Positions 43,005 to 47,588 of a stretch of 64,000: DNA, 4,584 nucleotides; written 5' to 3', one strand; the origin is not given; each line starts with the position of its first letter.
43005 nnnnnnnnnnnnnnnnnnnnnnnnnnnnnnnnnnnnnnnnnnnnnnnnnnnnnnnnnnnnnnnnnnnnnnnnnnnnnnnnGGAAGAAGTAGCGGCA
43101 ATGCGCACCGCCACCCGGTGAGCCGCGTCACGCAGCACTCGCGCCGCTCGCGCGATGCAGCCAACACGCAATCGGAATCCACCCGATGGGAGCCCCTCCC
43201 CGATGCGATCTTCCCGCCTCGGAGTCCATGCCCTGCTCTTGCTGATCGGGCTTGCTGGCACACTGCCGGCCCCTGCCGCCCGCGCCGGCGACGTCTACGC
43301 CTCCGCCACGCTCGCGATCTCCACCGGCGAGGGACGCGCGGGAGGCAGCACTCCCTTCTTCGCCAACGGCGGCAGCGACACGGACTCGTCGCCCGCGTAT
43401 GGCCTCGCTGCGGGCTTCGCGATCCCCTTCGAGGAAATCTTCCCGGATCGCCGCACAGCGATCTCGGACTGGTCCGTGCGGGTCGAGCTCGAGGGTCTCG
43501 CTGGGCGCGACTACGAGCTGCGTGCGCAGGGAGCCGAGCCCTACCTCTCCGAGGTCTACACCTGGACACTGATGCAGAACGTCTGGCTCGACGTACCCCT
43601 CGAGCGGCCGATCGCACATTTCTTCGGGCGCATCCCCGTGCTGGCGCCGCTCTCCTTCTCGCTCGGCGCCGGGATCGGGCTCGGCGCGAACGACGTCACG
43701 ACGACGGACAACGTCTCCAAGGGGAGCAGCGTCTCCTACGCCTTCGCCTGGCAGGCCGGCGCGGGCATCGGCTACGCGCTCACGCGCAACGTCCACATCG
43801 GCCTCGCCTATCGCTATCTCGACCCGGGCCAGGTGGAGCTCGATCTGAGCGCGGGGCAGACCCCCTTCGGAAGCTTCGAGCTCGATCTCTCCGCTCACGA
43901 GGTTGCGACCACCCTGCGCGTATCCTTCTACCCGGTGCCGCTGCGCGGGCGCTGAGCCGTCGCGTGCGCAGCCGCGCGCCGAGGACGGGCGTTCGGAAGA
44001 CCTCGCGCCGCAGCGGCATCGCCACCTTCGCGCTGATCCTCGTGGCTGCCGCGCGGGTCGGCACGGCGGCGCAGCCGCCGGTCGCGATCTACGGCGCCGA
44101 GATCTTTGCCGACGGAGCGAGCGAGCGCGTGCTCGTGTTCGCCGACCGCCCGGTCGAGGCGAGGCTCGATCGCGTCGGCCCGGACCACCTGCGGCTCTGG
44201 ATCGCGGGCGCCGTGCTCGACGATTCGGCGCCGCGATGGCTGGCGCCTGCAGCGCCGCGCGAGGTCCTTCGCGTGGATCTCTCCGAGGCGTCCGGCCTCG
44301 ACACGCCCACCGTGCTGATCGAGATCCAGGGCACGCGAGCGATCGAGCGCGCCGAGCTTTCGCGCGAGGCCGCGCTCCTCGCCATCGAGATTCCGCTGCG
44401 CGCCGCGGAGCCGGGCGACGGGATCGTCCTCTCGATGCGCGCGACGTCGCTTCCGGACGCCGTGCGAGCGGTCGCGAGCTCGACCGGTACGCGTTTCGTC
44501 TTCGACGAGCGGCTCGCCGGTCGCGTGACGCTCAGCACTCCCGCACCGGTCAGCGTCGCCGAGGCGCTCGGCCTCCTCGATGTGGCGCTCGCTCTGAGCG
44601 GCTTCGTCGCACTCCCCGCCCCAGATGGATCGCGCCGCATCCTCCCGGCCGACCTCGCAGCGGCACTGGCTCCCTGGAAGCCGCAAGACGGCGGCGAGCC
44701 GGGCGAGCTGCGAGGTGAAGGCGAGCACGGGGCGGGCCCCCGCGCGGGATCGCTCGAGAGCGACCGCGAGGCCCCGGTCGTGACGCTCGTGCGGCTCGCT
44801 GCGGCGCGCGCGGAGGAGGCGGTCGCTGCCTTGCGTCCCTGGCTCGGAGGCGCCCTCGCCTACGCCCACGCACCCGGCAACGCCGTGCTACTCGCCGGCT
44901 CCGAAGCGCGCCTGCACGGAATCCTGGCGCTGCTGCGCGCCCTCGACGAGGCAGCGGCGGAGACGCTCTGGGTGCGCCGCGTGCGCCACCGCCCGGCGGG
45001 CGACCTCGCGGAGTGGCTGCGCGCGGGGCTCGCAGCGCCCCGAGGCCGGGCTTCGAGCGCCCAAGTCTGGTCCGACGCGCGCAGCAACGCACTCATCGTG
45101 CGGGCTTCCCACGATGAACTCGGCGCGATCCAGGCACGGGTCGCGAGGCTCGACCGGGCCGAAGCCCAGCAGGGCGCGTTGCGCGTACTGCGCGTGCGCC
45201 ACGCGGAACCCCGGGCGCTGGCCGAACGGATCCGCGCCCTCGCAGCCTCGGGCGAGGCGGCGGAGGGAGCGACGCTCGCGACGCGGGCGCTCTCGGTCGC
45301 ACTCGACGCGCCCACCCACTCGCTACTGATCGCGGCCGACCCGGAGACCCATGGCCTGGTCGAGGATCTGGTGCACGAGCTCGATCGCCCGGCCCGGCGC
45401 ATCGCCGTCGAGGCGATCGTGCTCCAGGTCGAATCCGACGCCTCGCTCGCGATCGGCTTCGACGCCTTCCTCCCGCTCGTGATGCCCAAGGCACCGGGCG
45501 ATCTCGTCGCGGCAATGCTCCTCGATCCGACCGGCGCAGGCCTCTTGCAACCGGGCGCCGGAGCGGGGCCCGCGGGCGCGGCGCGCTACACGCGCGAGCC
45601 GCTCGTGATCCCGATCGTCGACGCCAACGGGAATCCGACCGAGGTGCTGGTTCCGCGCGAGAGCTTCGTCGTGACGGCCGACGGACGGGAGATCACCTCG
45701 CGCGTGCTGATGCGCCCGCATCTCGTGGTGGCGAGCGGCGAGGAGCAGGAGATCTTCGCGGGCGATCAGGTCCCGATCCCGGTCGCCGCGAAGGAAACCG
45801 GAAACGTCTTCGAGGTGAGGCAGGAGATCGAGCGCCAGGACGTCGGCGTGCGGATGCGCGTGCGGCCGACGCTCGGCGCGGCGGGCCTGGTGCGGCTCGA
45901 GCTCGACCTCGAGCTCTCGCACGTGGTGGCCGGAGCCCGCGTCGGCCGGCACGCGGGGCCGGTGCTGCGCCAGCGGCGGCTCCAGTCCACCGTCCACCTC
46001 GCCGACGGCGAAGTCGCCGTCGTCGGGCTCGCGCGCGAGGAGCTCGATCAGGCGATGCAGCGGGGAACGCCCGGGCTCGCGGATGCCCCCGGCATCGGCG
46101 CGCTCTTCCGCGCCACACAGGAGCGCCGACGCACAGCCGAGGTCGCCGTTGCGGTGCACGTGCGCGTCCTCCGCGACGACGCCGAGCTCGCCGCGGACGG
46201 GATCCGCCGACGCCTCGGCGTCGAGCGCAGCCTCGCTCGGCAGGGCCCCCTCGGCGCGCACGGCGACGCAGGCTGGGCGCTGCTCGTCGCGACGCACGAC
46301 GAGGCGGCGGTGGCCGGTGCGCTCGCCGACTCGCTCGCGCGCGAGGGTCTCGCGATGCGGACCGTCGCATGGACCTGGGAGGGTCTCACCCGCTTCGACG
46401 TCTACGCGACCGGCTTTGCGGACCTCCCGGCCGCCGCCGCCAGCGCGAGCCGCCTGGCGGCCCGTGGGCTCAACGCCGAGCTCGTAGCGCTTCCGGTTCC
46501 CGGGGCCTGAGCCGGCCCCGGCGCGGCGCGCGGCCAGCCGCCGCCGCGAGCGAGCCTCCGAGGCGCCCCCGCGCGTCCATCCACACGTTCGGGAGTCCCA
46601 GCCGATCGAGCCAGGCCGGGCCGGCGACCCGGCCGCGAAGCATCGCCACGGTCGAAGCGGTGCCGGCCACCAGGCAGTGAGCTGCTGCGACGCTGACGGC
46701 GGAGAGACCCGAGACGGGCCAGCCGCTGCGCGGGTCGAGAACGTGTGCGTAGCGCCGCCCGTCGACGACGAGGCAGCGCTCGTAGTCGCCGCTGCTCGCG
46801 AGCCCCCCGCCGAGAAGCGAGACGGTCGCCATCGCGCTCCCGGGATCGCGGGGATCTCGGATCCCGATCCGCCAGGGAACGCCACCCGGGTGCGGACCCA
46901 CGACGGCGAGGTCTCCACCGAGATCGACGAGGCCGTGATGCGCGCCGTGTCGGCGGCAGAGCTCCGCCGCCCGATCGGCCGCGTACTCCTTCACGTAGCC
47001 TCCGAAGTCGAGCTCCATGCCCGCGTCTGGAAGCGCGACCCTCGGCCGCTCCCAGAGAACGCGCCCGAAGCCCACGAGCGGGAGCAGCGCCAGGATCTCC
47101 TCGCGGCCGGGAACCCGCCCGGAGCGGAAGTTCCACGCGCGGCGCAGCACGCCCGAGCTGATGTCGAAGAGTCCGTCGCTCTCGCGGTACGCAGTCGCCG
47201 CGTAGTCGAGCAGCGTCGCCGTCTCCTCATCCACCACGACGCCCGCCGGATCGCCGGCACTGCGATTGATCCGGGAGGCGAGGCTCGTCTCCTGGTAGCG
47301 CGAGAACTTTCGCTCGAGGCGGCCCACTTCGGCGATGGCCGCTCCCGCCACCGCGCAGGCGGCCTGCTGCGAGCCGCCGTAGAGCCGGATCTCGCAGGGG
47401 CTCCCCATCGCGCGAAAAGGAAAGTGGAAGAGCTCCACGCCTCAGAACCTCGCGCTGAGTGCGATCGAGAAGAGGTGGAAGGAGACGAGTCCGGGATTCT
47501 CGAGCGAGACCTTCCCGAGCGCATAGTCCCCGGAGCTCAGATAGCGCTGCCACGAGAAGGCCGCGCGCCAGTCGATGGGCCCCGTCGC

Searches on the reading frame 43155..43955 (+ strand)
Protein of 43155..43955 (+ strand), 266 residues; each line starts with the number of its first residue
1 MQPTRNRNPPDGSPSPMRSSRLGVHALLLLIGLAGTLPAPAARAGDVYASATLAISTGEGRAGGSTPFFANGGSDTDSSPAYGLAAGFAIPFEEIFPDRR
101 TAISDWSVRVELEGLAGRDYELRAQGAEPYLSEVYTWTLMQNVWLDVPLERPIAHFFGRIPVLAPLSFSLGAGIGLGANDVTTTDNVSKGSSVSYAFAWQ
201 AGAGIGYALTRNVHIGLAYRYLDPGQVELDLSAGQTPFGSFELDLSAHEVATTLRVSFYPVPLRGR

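Call 47: search_protein_families(library=pfam, proteins=[window:43155-43955:+], max_evalue=0.00001)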
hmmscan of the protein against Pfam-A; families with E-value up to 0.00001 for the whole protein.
window:43155-43955:+ (266 aa): 1 family
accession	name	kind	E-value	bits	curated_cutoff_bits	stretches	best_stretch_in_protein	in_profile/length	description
PF13505.12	OMP_b-brl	-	9.9e-11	42.5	28.7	1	27-225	2-156/175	Outer membrane protein beta-barrel domain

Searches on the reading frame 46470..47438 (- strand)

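Call 48: search_protein_families(library=pfam, proteins=[window:46470-47438:-], max_evalue=0.00001)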
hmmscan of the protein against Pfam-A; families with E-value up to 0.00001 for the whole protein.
window:46470-47438:- (322 aa): 1 family
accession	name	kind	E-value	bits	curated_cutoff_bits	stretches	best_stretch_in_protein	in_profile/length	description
PF02424.20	ApbE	-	2.4e-71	240.8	25.6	1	11-280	1-258/266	ApbE family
